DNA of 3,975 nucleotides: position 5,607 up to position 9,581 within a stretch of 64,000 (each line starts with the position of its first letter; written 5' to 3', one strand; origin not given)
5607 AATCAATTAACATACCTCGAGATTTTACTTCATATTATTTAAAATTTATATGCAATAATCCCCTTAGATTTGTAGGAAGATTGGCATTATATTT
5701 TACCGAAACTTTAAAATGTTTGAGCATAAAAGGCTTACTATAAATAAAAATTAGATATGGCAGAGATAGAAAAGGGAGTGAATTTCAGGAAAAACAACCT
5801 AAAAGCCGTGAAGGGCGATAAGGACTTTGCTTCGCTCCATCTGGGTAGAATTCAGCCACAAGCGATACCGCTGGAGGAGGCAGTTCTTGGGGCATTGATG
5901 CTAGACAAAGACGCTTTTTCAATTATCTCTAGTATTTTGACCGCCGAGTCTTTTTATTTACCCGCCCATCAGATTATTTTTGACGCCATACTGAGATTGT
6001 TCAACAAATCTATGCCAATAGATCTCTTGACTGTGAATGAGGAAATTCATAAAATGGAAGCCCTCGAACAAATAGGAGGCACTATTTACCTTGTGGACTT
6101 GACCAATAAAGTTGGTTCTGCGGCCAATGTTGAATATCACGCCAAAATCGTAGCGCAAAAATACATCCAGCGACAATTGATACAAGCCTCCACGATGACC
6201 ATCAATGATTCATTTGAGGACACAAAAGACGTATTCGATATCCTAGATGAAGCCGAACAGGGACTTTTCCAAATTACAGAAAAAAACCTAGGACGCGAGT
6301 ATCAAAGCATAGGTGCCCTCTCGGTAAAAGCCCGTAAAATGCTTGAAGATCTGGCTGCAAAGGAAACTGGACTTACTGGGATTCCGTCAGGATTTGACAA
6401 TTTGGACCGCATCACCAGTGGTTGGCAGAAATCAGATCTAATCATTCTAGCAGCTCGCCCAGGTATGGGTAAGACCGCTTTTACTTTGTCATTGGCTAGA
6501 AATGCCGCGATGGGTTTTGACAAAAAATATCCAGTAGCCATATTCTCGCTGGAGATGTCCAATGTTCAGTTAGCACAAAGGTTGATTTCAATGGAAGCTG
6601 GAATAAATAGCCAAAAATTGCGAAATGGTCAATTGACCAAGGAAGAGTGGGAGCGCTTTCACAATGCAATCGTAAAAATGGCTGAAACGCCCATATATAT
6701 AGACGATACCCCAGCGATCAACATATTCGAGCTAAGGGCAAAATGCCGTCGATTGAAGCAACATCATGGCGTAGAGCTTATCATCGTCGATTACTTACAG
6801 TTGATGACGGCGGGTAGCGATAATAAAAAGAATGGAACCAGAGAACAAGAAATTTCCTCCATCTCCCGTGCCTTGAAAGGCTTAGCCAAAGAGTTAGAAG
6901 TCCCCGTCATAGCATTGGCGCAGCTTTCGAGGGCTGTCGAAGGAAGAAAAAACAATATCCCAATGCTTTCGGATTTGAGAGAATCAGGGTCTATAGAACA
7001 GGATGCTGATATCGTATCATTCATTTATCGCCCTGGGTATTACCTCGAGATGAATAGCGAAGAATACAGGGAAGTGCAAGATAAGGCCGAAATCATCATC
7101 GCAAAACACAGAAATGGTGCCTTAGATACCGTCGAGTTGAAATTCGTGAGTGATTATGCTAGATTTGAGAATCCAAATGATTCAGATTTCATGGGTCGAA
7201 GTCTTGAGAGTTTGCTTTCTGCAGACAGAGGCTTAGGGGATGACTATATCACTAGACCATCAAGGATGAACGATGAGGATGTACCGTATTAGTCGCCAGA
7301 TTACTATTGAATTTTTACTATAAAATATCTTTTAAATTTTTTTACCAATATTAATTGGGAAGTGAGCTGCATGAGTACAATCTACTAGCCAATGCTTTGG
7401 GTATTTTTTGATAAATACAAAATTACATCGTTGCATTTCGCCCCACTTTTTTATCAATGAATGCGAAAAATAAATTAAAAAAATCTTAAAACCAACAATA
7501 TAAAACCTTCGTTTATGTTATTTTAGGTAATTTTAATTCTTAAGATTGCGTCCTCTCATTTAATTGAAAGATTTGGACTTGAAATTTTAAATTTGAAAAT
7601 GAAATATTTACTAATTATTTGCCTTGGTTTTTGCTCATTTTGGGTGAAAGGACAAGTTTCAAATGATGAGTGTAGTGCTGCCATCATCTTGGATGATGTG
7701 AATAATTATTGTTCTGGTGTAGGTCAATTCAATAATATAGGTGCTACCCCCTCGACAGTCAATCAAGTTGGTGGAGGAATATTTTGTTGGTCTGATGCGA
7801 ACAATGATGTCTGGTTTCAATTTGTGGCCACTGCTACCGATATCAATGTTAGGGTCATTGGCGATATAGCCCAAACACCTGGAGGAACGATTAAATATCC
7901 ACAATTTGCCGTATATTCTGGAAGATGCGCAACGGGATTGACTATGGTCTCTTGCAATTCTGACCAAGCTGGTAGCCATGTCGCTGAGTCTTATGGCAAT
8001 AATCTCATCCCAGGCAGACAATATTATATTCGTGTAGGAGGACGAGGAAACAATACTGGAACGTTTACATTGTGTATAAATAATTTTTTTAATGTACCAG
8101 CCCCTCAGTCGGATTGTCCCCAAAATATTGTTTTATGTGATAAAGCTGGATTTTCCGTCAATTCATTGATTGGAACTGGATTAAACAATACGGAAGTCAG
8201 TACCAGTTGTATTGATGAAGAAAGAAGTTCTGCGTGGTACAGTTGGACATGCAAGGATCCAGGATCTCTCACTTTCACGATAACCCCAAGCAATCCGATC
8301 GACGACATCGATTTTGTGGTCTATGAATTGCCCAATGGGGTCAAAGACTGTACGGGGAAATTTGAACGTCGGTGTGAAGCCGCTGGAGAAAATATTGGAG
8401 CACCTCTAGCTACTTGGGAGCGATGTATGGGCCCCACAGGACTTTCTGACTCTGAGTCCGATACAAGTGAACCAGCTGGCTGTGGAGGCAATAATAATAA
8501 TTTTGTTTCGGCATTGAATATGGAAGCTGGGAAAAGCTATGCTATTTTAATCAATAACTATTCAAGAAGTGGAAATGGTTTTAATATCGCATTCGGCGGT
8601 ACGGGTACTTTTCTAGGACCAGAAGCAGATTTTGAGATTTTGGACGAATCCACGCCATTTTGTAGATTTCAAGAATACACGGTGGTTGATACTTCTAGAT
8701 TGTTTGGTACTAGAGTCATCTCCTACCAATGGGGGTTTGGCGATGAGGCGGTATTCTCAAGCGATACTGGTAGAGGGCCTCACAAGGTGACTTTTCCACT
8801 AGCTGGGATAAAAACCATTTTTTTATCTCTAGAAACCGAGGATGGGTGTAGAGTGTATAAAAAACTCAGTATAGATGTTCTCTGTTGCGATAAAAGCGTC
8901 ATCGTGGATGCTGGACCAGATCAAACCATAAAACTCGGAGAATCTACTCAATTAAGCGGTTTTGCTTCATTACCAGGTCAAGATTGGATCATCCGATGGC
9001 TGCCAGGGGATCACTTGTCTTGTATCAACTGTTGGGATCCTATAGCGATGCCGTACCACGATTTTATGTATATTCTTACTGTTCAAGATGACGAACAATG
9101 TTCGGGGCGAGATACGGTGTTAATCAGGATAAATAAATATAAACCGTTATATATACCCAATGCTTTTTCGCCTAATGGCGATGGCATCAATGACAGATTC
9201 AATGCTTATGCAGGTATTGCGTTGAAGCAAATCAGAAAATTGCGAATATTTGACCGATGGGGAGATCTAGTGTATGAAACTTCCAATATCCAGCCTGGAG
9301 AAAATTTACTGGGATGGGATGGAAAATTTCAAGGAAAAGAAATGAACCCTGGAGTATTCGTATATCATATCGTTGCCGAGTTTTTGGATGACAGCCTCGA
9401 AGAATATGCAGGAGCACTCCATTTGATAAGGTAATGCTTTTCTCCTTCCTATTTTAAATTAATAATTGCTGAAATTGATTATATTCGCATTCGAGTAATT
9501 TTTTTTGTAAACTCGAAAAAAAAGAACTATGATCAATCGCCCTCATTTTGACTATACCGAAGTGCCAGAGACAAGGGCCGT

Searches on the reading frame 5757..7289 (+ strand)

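Call 32: search_protein_families(library=pfam, proteins=[window:5757-7289:+], max_evalue=0.00001)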
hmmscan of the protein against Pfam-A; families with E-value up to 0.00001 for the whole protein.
window:5757-7289:+ (511 aa): 3 families
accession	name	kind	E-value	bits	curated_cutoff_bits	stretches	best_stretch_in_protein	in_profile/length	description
PF03796.21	DnaB_C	-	4.2e-110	367.6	27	1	208-472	1-255/255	DnaB-like helicase C terminal domain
PF00772.26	DnaB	-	3.1e-32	111.1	23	1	33-133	2-102/103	DnaB-like helicase N terminal domain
PF13481.12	AAA_25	-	6.2e-16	59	27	1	213-389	19-189/195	AAA domain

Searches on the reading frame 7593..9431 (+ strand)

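Call 32: search_protein_families(library=pfam, proteins=[window:7593-9431:+], max_evalue=0.00001)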
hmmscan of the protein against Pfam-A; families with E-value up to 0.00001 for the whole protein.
window:7593-9431:+ (613 aa): 1 family
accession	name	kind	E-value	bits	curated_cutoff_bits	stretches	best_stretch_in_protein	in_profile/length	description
PF13585.12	CHU_C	-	5.8e-15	55.6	27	1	521-601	3-76/86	CHU_C Type IX secretion signal domain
